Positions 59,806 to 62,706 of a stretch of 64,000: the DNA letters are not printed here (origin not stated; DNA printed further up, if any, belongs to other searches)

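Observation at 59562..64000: Defence/phage-derived islet at the window edge: terminase-small-like HTH protein, DinG/Rad3-like helicase and divergent HsdR-like restriction subunit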

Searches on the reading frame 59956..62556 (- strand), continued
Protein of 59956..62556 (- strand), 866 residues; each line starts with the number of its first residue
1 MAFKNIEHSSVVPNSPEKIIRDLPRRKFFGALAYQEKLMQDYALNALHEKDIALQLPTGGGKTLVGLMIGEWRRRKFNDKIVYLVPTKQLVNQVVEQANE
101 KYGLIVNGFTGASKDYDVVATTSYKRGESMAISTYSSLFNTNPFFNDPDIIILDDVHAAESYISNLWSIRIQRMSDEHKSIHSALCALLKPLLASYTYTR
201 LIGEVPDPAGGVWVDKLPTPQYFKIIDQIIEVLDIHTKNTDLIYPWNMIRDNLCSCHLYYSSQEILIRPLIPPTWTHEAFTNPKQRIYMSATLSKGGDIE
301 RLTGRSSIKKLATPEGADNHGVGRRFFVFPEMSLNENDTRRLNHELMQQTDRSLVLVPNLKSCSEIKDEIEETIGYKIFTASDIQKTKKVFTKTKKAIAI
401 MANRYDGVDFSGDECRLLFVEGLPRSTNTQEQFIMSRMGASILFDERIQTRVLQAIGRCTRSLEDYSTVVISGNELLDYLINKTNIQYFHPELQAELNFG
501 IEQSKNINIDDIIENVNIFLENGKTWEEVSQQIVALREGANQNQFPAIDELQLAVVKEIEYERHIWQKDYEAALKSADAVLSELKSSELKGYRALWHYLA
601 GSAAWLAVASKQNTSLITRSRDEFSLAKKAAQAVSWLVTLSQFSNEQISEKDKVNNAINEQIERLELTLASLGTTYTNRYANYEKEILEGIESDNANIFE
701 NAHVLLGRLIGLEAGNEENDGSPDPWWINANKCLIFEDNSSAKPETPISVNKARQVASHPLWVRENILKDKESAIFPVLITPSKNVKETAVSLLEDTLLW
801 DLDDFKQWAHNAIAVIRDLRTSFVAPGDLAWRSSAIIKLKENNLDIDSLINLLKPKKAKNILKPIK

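Call 30: search_solved_structures(query=A1, max_evalue=0.001, show_alignments=1)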
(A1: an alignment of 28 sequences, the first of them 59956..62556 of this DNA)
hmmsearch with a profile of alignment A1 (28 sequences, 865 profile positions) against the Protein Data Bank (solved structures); distinct sequences matched with E-value up to 0.001: 12.
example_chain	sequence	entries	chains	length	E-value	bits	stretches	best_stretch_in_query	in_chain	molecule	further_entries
10uj_A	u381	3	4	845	1.3e-49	172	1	48-506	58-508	Helicase ATP-binding domain-containing protein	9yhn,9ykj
1wp9_A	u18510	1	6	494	1.5e-11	46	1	38-161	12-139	ATP-dependent RNA helicase, putative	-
9p55_A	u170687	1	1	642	1.3e-06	29.7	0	342-473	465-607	ATP-dependent DNA helicase XPD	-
4a15_A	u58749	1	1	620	1.3e-06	29.7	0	342-473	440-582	ATP-DEPENDENT DNA HELICASE TA0057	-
2vsf_A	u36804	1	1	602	4.5e-06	27.9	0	342-473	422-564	DNA REPAIR HELICASE RAD3 RELATED PROTEIN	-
5h8w_A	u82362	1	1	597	4.8e-06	27.8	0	342-472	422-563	ATP-dependent DNA helicase Ta0057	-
2zj2_A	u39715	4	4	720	0.00034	21.7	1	28-157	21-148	Putative ski2-type helicase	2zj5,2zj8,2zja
3p4x_A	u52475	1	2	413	0.00036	21.6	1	41-158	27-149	reverse gyrase helicase-like domain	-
3oiy_A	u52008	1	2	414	0.00036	21.6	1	41-158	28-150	reverse gyrase helicase domain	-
3p4y_A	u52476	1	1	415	0.00036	21.6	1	41-158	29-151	reverse gyrase helicase domain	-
7ase_f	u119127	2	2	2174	0.00042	21.4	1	56-161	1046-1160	kDDX60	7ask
1rif_A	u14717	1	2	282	0.00092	20.3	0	53-160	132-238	DNA helicase uvsW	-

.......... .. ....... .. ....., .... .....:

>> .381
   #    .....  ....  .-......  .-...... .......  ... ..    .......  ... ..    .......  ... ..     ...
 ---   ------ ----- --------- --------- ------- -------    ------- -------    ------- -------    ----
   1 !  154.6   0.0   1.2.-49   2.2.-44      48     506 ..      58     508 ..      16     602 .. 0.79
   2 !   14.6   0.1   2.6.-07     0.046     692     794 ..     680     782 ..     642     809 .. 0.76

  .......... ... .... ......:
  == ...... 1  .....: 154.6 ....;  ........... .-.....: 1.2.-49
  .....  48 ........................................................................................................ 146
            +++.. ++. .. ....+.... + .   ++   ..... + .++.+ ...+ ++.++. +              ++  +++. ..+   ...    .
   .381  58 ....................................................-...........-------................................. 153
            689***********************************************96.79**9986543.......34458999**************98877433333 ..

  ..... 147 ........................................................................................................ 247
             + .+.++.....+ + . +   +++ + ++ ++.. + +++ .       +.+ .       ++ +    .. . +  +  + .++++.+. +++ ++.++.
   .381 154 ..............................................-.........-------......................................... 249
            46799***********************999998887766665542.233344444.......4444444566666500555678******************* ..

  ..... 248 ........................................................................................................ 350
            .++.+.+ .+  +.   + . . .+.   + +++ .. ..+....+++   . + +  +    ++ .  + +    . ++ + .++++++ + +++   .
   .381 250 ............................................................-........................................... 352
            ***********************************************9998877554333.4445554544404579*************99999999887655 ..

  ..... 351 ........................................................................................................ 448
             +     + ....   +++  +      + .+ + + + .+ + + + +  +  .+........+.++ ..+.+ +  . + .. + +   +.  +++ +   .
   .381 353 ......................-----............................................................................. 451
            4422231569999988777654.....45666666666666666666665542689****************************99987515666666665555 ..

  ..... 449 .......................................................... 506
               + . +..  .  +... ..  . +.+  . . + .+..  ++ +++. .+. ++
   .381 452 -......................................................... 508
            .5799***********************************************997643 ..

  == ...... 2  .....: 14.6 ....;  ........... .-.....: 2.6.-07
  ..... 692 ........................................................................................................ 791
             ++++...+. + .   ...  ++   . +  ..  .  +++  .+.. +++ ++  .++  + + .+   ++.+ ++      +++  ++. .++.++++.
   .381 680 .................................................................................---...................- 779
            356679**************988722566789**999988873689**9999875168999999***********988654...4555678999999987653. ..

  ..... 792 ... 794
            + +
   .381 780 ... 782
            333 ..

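Call 33: search_dna_similar(query=window:59956-62556:-, collection=plasmids, mode=protein, max_rows=40, rows=spread)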
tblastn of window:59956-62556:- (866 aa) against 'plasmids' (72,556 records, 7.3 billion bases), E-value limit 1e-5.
Records with a match: 244; places in all: 250; records where one place covers at least 80% of the query: 53.
Best place of each record, by identity: <60% 244.
By first word of the organism name: Agrobacterium 45; Salmonella 39; Enterococcus 36; Streptomyces 20; Rhizobium 13; Mycobacterium 11; Legionella 10; Paenibacillus 8; Sinorhizobium 7; Escherichia 6; and 36 more.
By predicted mobility (MOB-suite, as given by PLSDB): conjugative 114; non-mobilizable 70; mobilizable 60.
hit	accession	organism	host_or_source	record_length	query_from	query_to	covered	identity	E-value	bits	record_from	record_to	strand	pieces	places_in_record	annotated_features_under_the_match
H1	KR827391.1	uncultured bacterium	-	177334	1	841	97%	50.1%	0e+0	831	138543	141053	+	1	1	LLactococcus lactis predicted coding region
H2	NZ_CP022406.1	Clostridium sporogenes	-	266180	1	841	97%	39.8%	0e+0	605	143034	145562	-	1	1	DEAD/DEAH box helicase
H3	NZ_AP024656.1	Arthrobacter sp. NicSoilB8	-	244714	1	786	91%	31.9%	1e-115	396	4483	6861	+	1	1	DEAD/DEAH box helicase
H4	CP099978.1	Pseudarthrobacter sp. Fe7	bacteria,soil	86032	1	756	87%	31.7%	2e-103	360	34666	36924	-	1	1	DEAD/DEAH box helicase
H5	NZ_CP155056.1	Mycobacterium pseudoshottsii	Argyrosomus regius,spleen tissue,spleen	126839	34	755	83%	30.3%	8e-92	326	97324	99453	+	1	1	DEAD/DEAH box helicase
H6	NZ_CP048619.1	Legionella pneumophila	-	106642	16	787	89%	23.9%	7e-36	155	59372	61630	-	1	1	helicase C-terminal domain-containing protein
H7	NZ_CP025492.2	Legionella sainthelensi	Homo sapiens,Clinical ...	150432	16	787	89%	23.8%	4e-34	149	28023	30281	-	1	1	DEAD/DEAH box helicase family protein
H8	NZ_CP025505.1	Rhizobium leguminosarum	Pisum sativum,pea nodule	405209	7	780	89%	22.8%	6e-32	142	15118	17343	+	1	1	DEAD/DEAH box helicase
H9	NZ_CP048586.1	Agrobacterium pusense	walnut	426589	49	764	83%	24.0%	7e-37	158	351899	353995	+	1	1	DEAD/DEAH box helicase family protein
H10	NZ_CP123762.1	Lactiplantibacillus plantarum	Homemade pickle,cell culture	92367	49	765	83%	22.0%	8e-26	122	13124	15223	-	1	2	DEAD/DEAH box helicase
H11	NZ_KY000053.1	Agrobacterium tumefaciens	-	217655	13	596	67%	26.6%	1e-42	177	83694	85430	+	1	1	DEAD/DEAH box helicase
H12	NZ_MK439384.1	Agrobacterium tumefaciens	Kerr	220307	13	596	67%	26.6%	1e-42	177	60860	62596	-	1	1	DEAD/DEAH box helicase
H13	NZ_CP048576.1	Agrobacterium tumefaciens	-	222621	13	596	67%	26.4%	1e-42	177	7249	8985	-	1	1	DEAD/DEAH box helicase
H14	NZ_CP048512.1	Agrobacterium tumefaciens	walnut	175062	13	582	66%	26.5%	5e-42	174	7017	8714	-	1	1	DEAD/DEAH box helicase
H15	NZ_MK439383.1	Agrobacterium tumefaciens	Rose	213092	13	582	66%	26.5%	5e-42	174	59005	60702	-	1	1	DEAD/DEAH box helicase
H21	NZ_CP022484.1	Enterococcus faecalis ARO1/DG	Dog with mastitis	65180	16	500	56%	26.5%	3e-38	162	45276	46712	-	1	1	DEAD/DEAH box helicase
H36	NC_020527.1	Sinorhizobium meliloti 2011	-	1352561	49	493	51%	25.2%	1e-21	109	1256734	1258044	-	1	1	none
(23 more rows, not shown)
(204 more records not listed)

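Call 34: get_annotated_region(hit=H36, flank=3000)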
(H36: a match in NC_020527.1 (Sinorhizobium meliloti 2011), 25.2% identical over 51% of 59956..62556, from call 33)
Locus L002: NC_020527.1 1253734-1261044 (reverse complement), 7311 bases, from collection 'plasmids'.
description: Sinorhizobium meliloti 2011 plasmid pSymA, complete sequence
organism: Sinorhizobium meliloti 2011 (NCBI taxid 1286640)
taxonomy: Bacteria; Pseudomonadota; Alphaproteobacteria; Hyphomicrobiales; Rhizobiaceae; Sinorhizobium; Sinorhizobium meliloti; Sinorhizobium meliloti 2011
host: -; source: -; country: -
typing (MOB-suite, as given by PLSDB): conjugative; relaxase MOBQ; mating-pair formation MPF_T
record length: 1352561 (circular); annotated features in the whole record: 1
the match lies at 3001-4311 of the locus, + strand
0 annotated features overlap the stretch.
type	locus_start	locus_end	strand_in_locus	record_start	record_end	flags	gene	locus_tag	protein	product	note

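Call 35: get_annotated_region(hit=H1, flank=8000)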
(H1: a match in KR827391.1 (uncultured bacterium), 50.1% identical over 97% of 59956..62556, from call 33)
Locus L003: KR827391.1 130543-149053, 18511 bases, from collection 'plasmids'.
description: Uncultured bacterium plasmid pKAZ2, complete sequence
organism: uncultured bacterium (NCBI taxid 77133)
taxonomy: Bacteria; ; ; ; ; ; uncultured bacterium
host: -; source: -; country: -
typing (MOB-suite, as given by PLSDB): conjugative; replicon IncC; relaxase MOBH,MOBH; mating-pair formation MPF_F
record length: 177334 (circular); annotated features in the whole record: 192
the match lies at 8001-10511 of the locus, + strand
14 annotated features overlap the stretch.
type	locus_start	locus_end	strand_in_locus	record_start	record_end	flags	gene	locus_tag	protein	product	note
CDS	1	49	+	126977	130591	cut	traG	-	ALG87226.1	IncF plasmid conjugative transfer protein TraG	-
CDS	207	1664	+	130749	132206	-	-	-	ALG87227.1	Phage integrase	-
CDS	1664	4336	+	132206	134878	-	-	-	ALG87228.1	Putative membrane protein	-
CDS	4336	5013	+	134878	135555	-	-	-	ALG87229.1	Alpha/beta hydrolase fold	-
CDS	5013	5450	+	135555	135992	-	-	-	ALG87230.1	hypothetical protein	-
CDS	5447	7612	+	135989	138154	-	-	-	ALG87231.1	RecD-like DNA helicase YrrC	-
CDS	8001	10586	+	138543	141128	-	-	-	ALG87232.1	LLactococcus lactis predicted coding region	-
CDS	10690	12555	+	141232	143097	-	-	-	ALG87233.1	DNA repair protein RecN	-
CDS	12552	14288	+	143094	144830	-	-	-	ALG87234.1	ATP-dependent DNA helicase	-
CDS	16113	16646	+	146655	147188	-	-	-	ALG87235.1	hypothetical protein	-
CDS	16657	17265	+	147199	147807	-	-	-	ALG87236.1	hypothetical protein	-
CDS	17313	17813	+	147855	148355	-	-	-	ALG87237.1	Transcriptional activator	-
CDS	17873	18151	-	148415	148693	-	-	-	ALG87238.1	hypothetical protein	-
CDS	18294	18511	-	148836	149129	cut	-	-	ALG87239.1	hypothetical protein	-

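Call 37: search_protein_families(library=padloc, proteins=[L002:2827-5364:+, P0107], max_evalue=0.00001)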
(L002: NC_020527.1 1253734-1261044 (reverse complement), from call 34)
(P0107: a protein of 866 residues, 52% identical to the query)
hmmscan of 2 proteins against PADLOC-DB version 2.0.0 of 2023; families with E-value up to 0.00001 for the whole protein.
L002:2827-5364:+ (845 aa): 3 families
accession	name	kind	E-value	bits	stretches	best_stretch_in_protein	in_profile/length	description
PDLC04986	PDC-S28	-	0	1020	1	1-842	1-828/831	-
PDLC04987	PDC-S28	-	5.3e-120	400.2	1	1-837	1-836/846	-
PDLC01439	typeIV_DinG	-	1.6e-12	44.9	1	283-474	335-539/575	CAS-IV-A; associated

P0107 (866 aa): 5 families
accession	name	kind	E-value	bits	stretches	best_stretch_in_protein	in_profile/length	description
PDLC04987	PDC-S28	-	7.2e-117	389.8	1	5-859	9-841/846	-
PDLC04986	PDC-S28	-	3.9e-110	367.5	1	9-824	12-796/831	-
PDLC01439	typeIV_DinG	-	3.8e-21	73.3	2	130-471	164-538/575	CAS-IV-A; associated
PDLC01763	Cas3b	-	1.2e-08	32.2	1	34-120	249-331/762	-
PDLC01759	Cas3b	-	3.4e-07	27.4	1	36-105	218-287/711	-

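Call 42: get_annotated_region(hit=H2, flank=8000)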
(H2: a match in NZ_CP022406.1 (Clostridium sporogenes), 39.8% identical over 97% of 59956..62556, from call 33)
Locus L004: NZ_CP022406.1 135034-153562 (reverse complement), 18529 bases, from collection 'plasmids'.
description: Clostridium sporogenes strain AM553 plasmid unnamed1, complete sequence
organism: Clostridium sporogenes (NCBI taxid 1509)
taxonomy: Bacteria; Bacillota; Clostridia; Eubacteriales; Clostridiaceae; Clostridium; Clostridium sporogenes
host: -; source: -; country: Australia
typing (MOB-suite, as given by PLSDB): non-mobilizable; replicon rep_cluster_1536; mating-pair formation MPF_T
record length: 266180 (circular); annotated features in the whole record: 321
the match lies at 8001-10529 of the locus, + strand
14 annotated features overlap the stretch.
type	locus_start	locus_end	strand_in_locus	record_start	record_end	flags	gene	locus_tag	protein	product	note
CDS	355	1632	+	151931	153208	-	iscB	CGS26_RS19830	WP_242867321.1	RNA-guided endonuclease IscB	-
CDS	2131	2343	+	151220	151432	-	-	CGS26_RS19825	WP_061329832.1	PspC domain-containing protein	GO:0080135 - regulation of cellular response to stress [Evidence IEA]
CDS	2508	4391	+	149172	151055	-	-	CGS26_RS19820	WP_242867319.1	phosphoadenosine phosphosulfate reductase family protein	-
CDS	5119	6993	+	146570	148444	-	ltrA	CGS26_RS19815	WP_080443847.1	group II intron reverse transcriptase/maturase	GO:0000373 - Group II intron splicing [Evidence IEA]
CDS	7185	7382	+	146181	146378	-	-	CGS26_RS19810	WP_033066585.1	hypothetical protein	-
CDS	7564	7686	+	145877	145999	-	-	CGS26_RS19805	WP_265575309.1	hypothetical protein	-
CDS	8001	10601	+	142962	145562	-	-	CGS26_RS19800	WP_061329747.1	DEAD/DEAH box helicase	-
CDS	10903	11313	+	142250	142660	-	-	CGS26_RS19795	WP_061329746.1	hypothetical protein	-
CDS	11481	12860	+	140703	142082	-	-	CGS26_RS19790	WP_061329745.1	hypothetical protein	-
CDS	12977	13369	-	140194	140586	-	-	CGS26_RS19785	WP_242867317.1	hypothetical protein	-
CDS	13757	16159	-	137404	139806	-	-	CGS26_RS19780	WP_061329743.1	ATP-binding protein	-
CDS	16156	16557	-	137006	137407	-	-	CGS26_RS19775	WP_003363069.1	TrbC/VirB2 family protein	-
CDS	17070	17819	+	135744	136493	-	-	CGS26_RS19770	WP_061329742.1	hypothetical protein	-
CDS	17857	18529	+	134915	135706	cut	-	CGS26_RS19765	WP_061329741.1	hypothetical protein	-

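Call 43: get_annotated_region(hit=H3, flank=8000)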
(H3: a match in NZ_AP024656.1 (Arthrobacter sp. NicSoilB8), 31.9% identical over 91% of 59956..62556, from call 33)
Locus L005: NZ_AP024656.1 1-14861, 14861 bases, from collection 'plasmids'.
description: Arthrobacter sp. NicSoilB8 plasmid pNicSoilB8, complete sequence
organism: Arthrobacter sp. NicSoilB8 (NCBI taxid 2830998)
taxonomy: Bacteria; Actinomycetota; Actinomycetes; Micrococcales; Micrococcaceae; Arthrobacter; Arthrobacter sp. NicSoilB8
host: -; source: -; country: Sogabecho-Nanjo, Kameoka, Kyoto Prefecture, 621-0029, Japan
typing (MOB-suite, as given by PLSDB): mobilizable; replicon rep_cluster_1210; relaxase MOBP
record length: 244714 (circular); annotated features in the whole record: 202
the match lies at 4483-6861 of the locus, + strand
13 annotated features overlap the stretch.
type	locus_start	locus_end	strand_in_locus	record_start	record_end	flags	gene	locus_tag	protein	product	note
CDS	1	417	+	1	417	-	-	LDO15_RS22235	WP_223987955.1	hypothetical protein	-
CDS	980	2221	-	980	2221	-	-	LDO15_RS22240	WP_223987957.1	UPF0158 family protein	-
CDS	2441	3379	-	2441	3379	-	-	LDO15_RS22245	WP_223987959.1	hypothetical protein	-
CDS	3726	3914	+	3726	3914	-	-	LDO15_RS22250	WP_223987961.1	hypothetical protein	-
CDS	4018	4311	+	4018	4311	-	-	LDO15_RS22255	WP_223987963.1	4-fold beta flower protein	-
CDS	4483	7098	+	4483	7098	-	-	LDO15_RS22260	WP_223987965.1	DEAD/DEAH box helicase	-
CDS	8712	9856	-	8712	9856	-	-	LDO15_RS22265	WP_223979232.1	IS3 family transposase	-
CDS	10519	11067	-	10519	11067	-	-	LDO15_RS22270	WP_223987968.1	recombinase family protein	GO:0006310 - DNA recombination [Evidence IEA]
CDS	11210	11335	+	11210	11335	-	-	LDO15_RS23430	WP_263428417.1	hypothetical protein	-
CDS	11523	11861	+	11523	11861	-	-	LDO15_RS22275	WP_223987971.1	hypothetical protein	-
CDS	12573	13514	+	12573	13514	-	-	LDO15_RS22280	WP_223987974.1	ParA family protein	-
CDS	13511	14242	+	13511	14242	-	-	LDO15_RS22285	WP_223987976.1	hypothetical protein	-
CDS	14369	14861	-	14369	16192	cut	-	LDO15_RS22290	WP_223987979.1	helix-turn-helix domain-containing protein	-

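Call 44: get_annotated_region(hit=H6, flank=3000)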
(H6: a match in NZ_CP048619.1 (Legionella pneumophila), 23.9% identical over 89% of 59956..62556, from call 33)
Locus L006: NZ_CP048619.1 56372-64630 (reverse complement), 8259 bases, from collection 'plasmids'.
description: Legionella pneumophila strain ERS1305867 plasmid unnamed, complete sequence
organism: Legionella pneumophila (NCBI taxid 446)
taxonomy: Bacteria; Pseudomonadota; Gammaproteobacteria; Legionellales; Legionellaceae; Legionella; Legionella pneumophila
host: -; source: -; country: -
typing (MOB-suite, as given by PLSDB): conjugative; relaxase MOBF; mating-pair formation MPF_F
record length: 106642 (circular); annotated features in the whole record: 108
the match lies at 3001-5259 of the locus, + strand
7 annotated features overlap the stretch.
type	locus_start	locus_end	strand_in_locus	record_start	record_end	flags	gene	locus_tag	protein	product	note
CDS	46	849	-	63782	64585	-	-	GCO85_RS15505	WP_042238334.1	DUF932 domain-containing protein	-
CDS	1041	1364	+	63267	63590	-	-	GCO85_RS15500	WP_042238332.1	hypothetical protein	-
CDS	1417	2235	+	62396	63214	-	-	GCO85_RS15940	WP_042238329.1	hypothetical protein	-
CDS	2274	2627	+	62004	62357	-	-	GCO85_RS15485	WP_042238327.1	type II toxin-antitoxin system RelE/ParE family toxin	-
CDS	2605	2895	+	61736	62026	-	-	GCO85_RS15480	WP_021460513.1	helix-turn-helix transcriptional regulator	-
CDS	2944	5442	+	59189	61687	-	-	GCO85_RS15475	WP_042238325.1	helicase C-terminal domain-containing protein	GO:0006139 - nucleobase-containing compound metabolic process [Evidence IEA]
CDS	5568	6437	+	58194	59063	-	-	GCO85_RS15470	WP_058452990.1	DUF6685 family protein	-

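Call 45: get_annotated_region(hit=H10, flank=3000)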
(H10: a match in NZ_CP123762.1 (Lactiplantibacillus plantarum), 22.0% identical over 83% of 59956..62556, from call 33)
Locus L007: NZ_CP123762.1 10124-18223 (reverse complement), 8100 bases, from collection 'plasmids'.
description: Lactiplantibacillus plantarum strain HOM3201 plasmid p1, complete sequence
organism: Lactiplantibacillus plantarum (NCBI taxid 1590)
taxonomy: Bacteria; Bacillota; Bacilli; Lactobacillales; Lactobacillaceae; Lactiplantibacillus; Lactiplantibacillus plantarum
host: -; source: Homemade pickle,cell culture; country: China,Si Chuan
typing (MOB-suite, as given by PLSDB): conjugative; replicon rep_cluster_167; relaxase MOBQ; mating-pair formation MPF_T
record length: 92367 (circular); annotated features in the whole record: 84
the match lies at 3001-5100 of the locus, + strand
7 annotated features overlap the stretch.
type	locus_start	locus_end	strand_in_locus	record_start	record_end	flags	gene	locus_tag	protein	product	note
CDS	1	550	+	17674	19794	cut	-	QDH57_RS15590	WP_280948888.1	ABC transporter transmembrane domain-containing protein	GO:0055085 - transmembrane transport [Evidence IEA]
CDS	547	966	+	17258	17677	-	-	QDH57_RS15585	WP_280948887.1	thioredoxin family protein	-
CDS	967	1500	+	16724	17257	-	-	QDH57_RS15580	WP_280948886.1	thioredoxin family protein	-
CDS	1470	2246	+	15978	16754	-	-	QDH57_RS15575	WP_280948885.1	LytTR family DNA-binding domain-containing protein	-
CDS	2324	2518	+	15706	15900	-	gccF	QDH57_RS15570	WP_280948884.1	glycocin F family RiPP peptide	-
CDS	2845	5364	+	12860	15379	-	-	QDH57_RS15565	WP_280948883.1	DEAD/DEAH box helicase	-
CDS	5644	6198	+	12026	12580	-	-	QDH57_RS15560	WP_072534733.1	recombinase family protein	GO:0006310 - DNA recombination [Evidence IEA]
